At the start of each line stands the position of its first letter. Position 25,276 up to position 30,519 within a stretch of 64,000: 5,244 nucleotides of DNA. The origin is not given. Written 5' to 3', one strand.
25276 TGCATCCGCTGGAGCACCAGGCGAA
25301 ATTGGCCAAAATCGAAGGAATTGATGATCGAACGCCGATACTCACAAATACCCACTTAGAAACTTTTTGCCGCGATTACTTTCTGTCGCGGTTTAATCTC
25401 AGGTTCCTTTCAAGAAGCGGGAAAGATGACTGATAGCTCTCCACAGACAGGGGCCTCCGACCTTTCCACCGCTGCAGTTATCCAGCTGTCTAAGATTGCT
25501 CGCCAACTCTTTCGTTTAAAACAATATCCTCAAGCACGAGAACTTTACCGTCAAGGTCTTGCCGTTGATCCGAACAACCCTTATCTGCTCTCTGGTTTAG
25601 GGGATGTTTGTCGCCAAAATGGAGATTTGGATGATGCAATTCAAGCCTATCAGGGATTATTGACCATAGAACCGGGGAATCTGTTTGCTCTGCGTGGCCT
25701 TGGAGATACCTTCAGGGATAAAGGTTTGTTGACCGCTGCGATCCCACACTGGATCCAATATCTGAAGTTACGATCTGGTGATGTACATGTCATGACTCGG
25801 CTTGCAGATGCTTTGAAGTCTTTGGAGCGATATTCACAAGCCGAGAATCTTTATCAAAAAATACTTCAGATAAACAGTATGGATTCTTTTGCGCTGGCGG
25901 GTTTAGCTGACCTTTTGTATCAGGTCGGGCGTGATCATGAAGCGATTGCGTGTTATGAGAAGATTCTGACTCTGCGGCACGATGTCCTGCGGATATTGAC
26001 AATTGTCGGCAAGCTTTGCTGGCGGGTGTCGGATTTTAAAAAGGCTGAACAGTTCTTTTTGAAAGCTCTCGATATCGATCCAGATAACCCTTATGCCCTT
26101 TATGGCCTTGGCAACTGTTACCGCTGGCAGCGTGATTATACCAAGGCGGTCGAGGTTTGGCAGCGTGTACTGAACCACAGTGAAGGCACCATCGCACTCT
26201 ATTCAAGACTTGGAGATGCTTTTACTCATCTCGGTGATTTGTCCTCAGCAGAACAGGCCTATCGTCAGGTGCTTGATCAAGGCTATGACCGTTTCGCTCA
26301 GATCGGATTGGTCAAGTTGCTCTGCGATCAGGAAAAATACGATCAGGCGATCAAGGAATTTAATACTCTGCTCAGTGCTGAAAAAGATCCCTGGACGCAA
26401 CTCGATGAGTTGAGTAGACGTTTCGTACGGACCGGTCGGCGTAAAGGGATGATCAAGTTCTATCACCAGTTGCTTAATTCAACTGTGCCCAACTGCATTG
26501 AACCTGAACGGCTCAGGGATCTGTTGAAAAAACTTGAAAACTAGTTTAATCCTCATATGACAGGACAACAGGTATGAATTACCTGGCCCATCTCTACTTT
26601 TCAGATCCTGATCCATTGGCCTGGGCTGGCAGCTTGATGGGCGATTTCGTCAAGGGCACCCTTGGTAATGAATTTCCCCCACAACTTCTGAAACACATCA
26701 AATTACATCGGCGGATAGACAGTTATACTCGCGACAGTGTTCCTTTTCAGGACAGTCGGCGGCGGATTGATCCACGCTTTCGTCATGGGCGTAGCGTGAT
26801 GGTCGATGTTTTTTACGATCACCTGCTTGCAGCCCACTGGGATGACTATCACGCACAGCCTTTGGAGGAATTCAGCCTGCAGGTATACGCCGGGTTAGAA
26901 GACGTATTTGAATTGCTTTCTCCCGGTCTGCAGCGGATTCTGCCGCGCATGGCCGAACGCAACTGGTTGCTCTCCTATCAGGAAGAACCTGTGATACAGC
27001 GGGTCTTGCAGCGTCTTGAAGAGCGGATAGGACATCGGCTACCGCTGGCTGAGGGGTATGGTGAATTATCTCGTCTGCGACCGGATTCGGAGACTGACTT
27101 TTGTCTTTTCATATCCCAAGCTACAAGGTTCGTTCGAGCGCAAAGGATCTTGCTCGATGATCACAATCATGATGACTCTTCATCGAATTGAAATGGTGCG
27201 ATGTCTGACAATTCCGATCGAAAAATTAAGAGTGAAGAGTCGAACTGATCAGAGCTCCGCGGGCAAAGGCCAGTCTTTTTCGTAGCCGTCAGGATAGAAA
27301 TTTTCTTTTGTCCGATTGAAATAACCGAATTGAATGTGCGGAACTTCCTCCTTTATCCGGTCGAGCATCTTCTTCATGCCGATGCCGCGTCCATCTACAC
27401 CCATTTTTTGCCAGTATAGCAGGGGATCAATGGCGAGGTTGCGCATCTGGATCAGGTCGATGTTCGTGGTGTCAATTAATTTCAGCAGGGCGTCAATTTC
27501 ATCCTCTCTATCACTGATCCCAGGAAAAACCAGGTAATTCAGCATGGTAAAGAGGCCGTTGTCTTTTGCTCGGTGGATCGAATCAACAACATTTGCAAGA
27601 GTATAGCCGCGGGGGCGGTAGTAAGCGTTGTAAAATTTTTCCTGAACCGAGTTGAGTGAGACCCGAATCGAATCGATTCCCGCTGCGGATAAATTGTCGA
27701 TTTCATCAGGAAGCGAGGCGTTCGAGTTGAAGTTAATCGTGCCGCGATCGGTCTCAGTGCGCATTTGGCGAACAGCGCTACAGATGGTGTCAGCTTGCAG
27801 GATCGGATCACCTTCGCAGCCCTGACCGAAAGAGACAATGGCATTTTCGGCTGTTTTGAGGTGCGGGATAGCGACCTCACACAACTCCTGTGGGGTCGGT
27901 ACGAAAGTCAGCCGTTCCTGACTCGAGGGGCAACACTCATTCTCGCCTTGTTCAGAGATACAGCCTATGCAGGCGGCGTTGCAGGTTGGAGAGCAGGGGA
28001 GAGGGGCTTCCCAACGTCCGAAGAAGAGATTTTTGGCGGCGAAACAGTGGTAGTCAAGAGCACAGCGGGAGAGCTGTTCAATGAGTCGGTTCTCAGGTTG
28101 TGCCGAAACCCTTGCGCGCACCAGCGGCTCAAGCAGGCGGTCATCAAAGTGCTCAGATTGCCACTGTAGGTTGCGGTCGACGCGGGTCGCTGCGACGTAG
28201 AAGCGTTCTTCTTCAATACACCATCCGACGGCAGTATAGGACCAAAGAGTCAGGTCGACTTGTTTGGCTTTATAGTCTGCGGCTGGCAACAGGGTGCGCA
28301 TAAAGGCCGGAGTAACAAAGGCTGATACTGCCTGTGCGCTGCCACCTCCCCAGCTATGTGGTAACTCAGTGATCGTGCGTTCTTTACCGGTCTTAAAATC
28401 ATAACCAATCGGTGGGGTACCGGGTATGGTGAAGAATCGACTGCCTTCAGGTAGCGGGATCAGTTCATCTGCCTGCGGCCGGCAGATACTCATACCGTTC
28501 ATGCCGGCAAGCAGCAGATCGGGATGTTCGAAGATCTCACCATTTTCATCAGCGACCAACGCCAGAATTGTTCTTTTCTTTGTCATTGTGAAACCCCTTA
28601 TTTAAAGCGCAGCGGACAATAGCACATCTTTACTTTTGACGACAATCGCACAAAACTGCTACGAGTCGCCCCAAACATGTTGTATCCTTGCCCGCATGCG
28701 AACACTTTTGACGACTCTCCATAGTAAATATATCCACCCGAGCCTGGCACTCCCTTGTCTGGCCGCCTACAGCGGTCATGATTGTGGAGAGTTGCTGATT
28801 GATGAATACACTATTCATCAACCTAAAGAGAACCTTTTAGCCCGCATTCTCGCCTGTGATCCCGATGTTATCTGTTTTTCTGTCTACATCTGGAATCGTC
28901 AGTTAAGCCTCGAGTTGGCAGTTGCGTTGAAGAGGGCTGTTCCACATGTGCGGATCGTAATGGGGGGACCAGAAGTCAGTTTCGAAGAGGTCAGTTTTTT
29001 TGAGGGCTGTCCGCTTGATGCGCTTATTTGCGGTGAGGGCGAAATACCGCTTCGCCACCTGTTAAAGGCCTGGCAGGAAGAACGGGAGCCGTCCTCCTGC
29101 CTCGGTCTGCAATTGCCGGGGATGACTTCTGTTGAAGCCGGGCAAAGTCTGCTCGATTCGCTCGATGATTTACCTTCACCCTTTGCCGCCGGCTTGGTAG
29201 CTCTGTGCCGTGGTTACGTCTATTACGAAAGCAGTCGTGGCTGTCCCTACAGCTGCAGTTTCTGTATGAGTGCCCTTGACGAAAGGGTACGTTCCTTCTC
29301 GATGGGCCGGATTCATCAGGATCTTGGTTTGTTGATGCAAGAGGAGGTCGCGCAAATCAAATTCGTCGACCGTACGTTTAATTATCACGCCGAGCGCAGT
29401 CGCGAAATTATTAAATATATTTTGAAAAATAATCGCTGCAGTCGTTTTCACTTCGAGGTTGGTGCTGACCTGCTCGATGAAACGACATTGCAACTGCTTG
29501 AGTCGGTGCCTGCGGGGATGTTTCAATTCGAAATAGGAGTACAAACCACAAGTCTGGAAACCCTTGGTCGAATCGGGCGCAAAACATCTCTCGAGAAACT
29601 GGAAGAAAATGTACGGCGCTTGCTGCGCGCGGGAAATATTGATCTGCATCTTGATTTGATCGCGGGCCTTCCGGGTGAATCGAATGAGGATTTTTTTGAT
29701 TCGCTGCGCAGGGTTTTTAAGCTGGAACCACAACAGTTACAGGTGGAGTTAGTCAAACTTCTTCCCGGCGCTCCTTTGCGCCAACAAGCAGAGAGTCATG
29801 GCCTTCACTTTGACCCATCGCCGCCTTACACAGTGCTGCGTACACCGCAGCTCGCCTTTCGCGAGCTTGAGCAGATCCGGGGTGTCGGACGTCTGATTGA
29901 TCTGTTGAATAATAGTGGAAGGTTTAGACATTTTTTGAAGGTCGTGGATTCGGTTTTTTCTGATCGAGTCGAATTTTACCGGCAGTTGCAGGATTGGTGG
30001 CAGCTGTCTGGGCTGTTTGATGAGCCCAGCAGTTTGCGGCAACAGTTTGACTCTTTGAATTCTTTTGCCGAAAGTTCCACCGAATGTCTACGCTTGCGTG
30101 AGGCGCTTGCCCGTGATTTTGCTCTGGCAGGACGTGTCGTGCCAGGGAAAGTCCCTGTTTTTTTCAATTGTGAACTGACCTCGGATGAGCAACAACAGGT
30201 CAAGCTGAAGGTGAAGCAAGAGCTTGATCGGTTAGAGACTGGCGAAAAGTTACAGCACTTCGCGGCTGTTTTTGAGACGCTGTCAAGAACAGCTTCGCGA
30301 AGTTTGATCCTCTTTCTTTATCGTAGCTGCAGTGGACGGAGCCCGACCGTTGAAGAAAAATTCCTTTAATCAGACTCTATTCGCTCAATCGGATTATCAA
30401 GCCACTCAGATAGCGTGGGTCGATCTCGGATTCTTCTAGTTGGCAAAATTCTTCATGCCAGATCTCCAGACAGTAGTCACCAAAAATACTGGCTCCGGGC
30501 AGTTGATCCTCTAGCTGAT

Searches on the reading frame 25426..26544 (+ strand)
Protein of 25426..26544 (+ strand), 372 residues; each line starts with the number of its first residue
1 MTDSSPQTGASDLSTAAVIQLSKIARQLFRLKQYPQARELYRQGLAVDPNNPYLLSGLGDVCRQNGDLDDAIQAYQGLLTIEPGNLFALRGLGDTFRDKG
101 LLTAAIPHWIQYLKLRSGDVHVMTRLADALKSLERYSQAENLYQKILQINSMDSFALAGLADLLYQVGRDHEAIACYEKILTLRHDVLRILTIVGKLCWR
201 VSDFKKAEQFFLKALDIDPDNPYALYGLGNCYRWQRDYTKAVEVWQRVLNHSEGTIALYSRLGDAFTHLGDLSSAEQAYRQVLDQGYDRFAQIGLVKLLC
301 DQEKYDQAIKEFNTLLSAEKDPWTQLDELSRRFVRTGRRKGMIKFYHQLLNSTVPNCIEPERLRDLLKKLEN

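Call 36: search_protein_families(library=ncbifam, proteins=[window:25426-26544:+], max_evalue=1e-10)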
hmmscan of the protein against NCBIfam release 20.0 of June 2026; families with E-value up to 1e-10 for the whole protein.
window:25426-26544:+ (372 aa): 14 families
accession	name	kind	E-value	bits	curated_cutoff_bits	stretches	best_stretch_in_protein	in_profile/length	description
TIGR02917.1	PEP_TPR_lipo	equivalog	3e-28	98.2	312.2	1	24-255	437-668/899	XrtA/PEP-CTERM system TPR-repeat protein PrsT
NF008520.0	PRK11447.1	equivalog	2e-21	75.6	858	0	29-99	362-432/1157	cellulose synthase complex outer membrane protein BcsC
NF040959.1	MamA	equivalog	9.3e-21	74.2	200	1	136-283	53-200/204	magnetosome protein MamA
TIGR02552.1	LcrH_SycD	equivalog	1.4e-19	70.2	104.8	0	200-285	30-115/136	SycD/LcrH family type III secretion system chaperone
TIGR03939.1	PGA_TPR_OMP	equivalog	1.2e-17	63.5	366.65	0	21-79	89-147/800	poly-beta-1,6 N-acetyl-D-glucosamine export porin PgaA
TIGR02521.1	type_IV_pilW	equivalog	1.4e-16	60.8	154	0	111-252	56-199/234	type IV pilus biogenesis/stability protein PilW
TIGR00540.1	TPR_hemY_coli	hypoth_equivalog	8.9e-14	51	142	0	116-220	257-358/385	heme biosynthesis-associated TPR protein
NF047371.1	FlcA_CTERM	equivalog_domain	9.8e-14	50.7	300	0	128-285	407-536/646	periplasmic flagellar collar protein FlcA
NF033920.0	C39_PA2778_fam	equivalog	3.6e-13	49.5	150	0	202-283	170-251/255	PA2778 family cysteine peptidase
NF008757.0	PRK11788.1-5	equivalog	6e-12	45.4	363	0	136-318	123-311/388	lipopolysaccharide assembly protein LapB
TIGR00990.1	3a0801s09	subfamily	7.7e-12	44.6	757.25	0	203-321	380-499/615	mitochondrial import receptor subunit TOM70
TIGR02795.1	tol_pal_ybgF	equivalog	1e-11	45.5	90.1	0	201-285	15-105/119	tol-pal system protein YbgF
NF033762.1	social_mot_Tgl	equivalog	5.8e-11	42.2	225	0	132-182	78-128/252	social motility TPR repeat lipoprotein Tgl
NF008756.0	PRK11788.1-4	equivalog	5.9e-11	42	474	0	58-276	75-302/389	lipopolysaccharide assembly protein LapB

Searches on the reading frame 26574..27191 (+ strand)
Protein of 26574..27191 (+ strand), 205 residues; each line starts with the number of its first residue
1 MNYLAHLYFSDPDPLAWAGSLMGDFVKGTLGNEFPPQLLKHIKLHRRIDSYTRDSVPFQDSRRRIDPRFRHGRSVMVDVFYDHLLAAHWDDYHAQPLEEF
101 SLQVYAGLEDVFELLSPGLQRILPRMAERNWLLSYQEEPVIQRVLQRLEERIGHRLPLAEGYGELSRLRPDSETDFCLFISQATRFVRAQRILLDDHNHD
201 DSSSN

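Call 37: search_protein_families(library=ncbifam, proteins=[window:26574-27191:+], max_evalue=1e-10)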
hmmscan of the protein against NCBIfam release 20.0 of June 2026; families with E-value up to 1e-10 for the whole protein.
window:26574-27191:+ (205 aa): 1 family
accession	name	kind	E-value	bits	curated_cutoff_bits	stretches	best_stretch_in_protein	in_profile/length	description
NF007466.0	PRK10045.1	equivalog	3.2e-20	72.9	331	1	1-181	1-182/193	ACP phosphodiesterase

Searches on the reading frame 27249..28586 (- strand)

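Call 37: search_protein_families(library=ncbifam, proteins=[window:27249-28586:-], max_evalue=1e-10)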
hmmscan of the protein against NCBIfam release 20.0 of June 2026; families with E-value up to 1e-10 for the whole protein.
window:27249-28586:- (445 aa): 1 family
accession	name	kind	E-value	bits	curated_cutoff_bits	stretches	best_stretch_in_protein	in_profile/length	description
TIGR02666.1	moaA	equivalog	8.2e-11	41.4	284.05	0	201-379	19-188/336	GTP 3',8-cyclase MoaA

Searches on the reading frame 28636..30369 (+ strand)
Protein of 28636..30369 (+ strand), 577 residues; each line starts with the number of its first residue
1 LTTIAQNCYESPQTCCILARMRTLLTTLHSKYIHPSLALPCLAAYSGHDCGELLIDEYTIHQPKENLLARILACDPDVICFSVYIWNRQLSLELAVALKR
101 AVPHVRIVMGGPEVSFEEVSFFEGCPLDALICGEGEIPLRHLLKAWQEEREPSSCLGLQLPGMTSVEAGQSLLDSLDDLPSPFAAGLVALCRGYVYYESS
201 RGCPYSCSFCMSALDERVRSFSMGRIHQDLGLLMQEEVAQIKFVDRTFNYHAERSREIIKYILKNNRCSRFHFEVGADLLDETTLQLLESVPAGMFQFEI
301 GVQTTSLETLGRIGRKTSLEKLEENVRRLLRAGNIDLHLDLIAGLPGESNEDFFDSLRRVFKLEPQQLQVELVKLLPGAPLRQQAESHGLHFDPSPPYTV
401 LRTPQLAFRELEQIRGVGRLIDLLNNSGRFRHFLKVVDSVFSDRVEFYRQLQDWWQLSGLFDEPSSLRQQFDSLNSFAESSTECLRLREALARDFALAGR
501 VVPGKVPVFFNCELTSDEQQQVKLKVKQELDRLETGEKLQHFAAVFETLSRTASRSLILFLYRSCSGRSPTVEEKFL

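Call 37: search_protein_families(library=ncbifam, proteins=[window:28636-30369:+], max_evalue=1e-10)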
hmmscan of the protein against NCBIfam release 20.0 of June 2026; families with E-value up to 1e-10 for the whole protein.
window:28636-30369:+ (577 aa): 14 families
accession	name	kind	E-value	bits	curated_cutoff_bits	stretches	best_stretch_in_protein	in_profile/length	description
NF033712.0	B12_rSAM_KedN5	subfamily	2.4e-33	115.2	700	1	69-390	55-396/624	KedN5 family methylcobalamin-dependent radical SAM C-methyltransferase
TIGR04013.1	B12_SAM_MJ_1487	hypoth_equivalog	4.3e-23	81.8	251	1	71-385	38-357/382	TIGR04013 family B12-binding domain/radical SAM domain-containing protein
TIGR04072.2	rSAM_ladder_B12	equivalog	2.7e-19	69.1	360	1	95-390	89-377/443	lipid biosynthesis B12-binding/radical SAM protein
TIGR03975.1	rSAM_ocin_1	subfamily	2.2e-18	66.1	281.85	1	65-401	118-471/606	RiPP maturation radical SAM C-methyltransferase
TIGR04479.1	bcpD_PhpK_rSAM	subfamily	1.2e-16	60.2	600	1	64-390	99-436/504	PhpK family radical SAM P-methyltransferase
TIGR04367.1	HpnR_B12_rSAM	equivalog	2.8e-16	59.1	650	1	63-379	48-367/490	hopanoid C-3 methylase HpnR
TIGR02026.1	BchE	equivalog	5.7e-15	55.2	481.35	1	54-385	42-387/497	magnesium-protoporphyrin IX monomethyl ester anaerobic oxidative cyclase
TIGR03471.1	HpnJ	equivalog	8e-15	54.7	577.6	1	91-390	84-392/472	hopanoid biosynthesis associated radical SAM protein HpnJ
NF050148.1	rSAM_ApyD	equivalog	3.9e-14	52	750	1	69-381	68-389/645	RiPP biosynthesis radical SAM protein ApyD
NF038361.1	rSAM_Sden_1168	equivalog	5.6e-14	51.6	575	1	61-389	126-477/560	Sden_1168 family B12-binding radical SAM P-methyltransferase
TIGR00089.1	TIGR00089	subfamily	3.8e-12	45.7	251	1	200-369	146-324/429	MiaB/RimO family radical SAM methylthiotransferase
TIGR03994.1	rSAM_HemZ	equivalog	4.6e-12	45.8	321.4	1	258-387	162-290/401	coproporphyrinogen dehydrogenase HemZ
NF033070.1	rSAM_AprD4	equivalog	1.4e-11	44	500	1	198-391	200-396/456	AprD4 family radical SAM diol-dehydratase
TIGR04014.1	B12_SAM_MJ_0865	equivalog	1.9e-11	43.4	360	1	74-441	37-410/434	methyl-coenzyme M reductase glutamine C-methyltransferase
